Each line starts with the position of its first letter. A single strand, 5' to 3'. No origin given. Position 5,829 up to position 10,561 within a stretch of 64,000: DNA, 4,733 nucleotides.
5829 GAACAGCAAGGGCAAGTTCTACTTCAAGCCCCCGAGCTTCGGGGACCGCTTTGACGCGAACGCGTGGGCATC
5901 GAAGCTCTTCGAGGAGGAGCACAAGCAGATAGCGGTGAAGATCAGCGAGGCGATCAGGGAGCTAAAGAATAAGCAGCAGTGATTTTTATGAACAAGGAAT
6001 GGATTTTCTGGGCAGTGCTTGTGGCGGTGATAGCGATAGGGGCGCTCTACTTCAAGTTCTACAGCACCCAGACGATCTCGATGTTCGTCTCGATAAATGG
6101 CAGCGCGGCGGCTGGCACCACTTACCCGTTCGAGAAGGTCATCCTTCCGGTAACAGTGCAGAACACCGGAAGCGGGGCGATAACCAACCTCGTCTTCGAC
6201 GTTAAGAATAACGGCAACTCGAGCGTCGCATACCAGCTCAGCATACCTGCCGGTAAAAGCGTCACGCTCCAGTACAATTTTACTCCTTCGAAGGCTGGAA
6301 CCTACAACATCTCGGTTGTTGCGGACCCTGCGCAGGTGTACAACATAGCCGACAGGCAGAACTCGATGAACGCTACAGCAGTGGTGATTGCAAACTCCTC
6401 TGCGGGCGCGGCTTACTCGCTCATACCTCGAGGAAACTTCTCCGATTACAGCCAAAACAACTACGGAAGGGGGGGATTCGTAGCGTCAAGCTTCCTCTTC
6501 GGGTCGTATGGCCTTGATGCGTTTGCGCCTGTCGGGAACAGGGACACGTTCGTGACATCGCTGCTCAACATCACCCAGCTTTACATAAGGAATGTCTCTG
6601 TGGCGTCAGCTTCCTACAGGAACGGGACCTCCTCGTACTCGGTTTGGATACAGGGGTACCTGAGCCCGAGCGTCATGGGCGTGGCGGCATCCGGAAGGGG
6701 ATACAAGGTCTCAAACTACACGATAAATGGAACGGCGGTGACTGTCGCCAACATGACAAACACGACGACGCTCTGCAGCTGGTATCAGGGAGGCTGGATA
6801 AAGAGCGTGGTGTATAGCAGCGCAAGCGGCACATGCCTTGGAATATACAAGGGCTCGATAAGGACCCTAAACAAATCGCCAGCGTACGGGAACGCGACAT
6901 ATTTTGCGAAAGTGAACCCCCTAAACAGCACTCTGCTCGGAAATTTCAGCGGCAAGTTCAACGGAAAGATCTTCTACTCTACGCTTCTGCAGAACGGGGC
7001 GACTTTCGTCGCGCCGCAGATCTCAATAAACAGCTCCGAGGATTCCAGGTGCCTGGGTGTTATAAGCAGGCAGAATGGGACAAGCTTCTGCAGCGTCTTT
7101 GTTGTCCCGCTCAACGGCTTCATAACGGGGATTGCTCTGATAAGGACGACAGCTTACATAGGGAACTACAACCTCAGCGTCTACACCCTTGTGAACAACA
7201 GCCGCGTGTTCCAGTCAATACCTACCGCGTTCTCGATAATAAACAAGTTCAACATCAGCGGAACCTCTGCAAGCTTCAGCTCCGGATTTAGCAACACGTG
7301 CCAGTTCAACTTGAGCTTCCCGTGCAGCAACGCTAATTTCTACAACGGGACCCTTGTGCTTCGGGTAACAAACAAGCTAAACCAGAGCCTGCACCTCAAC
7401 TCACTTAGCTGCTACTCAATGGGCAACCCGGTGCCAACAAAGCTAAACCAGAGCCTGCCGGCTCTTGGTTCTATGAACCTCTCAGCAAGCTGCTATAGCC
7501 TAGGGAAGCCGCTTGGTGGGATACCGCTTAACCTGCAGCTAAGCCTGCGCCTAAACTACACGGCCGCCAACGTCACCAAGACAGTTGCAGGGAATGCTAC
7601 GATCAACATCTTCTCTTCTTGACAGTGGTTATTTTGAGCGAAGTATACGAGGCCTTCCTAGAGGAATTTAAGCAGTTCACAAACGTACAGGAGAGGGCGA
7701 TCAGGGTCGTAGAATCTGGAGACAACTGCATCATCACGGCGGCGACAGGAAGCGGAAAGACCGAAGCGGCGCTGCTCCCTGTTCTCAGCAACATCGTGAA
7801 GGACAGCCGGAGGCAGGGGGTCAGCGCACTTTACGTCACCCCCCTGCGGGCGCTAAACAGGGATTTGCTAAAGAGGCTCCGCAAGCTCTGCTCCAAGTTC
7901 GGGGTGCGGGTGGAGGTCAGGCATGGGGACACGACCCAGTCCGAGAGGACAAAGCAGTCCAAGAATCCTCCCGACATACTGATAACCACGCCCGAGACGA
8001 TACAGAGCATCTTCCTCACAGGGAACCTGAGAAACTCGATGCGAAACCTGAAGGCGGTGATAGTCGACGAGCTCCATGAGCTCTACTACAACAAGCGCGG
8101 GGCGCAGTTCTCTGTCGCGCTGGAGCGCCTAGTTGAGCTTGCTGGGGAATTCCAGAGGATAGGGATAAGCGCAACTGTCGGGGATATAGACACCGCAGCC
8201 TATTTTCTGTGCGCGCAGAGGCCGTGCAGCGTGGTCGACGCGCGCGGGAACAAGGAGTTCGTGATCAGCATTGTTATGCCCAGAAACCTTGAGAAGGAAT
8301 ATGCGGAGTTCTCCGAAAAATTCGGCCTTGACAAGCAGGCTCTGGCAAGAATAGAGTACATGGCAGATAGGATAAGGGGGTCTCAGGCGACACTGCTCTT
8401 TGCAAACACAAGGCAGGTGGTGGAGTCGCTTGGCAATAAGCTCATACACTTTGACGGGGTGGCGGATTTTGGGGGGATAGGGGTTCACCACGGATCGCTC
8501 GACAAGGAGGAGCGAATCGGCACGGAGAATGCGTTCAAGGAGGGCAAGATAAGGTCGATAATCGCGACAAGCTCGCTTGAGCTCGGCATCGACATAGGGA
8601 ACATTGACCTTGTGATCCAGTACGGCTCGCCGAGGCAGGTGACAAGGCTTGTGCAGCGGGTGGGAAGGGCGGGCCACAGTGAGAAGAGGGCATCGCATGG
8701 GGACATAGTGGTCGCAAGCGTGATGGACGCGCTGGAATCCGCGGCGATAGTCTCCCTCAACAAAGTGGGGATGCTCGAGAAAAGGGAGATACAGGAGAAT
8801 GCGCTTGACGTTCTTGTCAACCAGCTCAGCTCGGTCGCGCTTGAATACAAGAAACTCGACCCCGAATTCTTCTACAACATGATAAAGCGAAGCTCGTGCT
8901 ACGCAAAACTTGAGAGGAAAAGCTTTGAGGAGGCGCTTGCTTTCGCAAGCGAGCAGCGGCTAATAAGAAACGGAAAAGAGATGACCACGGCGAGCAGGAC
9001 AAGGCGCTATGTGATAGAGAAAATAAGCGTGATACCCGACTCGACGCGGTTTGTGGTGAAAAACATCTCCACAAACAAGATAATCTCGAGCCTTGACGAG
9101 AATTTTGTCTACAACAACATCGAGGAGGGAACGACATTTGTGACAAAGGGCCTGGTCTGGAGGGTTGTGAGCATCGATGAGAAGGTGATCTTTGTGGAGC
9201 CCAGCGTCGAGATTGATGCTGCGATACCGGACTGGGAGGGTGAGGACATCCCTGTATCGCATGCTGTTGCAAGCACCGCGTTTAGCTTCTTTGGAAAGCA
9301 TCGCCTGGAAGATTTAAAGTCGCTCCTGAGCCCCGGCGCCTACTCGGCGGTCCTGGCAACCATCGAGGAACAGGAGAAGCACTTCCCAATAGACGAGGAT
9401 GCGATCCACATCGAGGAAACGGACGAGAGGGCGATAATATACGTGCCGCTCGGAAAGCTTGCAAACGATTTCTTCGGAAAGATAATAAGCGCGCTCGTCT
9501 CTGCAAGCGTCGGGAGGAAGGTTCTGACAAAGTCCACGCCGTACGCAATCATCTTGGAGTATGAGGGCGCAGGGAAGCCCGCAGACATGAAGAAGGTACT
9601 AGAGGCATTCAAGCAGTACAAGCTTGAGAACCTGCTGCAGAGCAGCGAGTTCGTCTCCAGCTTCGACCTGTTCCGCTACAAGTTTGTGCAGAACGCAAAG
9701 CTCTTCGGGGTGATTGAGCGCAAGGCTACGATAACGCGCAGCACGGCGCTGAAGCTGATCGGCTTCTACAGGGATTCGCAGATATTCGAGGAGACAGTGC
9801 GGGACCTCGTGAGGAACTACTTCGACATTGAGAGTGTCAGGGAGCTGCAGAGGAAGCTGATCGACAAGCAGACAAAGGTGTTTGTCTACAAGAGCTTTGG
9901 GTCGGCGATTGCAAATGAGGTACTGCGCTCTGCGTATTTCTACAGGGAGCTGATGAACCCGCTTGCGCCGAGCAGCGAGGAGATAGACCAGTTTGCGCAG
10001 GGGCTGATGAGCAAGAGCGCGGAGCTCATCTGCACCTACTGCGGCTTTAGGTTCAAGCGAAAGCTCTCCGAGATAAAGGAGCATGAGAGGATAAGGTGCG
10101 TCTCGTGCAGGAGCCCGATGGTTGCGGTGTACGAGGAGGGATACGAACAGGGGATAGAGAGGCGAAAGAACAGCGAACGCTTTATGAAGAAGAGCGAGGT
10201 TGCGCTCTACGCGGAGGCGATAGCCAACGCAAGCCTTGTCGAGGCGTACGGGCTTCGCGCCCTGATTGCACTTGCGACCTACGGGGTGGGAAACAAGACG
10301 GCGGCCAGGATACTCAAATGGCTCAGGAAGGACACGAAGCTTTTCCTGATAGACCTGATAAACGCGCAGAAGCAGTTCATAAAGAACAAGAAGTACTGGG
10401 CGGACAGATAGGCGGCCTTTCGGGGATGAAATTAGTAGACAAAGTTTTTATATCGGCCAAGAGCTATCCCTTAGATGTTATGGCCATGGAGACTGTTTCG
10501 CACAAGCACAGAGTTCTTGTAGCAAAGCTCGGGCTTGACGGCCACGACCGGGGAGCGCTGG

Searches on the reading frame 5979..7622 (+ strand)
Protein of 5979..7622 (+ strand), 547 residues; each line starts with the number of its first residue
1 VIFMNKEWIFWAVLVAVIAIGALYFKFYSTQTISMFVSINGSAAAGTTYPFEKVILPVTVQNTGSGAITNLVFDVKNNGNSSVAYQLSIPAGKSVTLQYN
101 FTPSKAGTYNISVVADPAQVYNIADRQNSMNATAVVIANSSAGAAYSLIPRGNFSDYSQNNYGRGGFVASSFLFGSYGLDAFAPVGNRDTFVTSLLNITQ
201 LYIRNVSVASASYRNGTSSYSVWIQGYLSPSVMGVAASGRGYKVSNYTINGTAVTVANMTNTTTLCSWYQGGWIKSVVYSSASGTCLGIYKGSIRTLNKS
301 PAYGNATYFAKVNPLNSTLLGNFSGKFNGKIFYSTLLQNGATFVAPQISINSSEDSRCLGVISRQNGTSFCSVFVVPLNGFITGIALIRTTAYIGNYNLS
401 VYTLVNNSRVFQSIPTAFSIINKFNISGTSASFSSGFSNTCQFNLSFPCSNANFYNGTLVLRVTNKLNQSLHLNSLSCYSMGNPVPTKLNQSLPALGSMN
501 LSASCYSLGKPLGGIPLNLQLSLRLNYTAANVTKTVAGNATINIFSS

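Call 45: search_protein_families(library=pfam, proteins=[window:5979-7622:+], max_evalue=0.01)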
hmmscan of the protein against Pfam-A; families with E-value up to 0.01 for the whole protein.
window:5979-7622:+ (547 aa): 3 families
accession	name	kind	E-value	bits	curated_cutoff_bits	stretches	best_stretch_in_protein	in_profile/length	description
PF07705.17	CARDB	-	2.2e-07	31.4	22.7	1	42-119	9-87/101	CARDB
PF03718.19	Glyco_hydro_49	-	0.0014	19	27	0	192-262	32-100/118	Glycosyl hydrolase family 49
PF05506.17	PLipase_C_C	-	0.0026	19.1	24.4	1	49-116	7-70/80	Bacterial phospholipase C, C-terminal domain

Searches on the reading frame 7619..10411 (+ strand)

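Call 45: search_protein_families(library=pfam, proteins=[window:7619-10411:+], max_evalue=0.01)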
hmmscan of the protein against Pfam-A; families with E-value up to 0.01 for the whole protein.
window:7619-10411:+ (930 aa): 5 families
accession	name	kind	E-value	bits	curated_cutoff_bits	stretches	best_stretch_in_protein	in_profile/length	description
PF00270.35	DEAD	-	3.7e-38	131.3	26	1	21-188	1-161/167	DEAD/DEAH box helicase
PF00271.37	Helicase_C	-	3.5e-22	79.2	23.5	1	253-353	13-108/110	Helicase conserved C-terminal domain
PF08494.16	DEAD_assoc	-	1.4e-18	67.9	23.5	1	593-754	4-179/191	DEAD/H associated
PF19306.5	WH_Lhr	-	7.1e-16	58.5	27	1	384-530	6-162/168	Large helicase-related protein, winged helix domain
PF04851.21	ResIII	-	4.5e-12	46.6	22.5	1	20-187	4-162/164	Type III restriction enzyme, res subunit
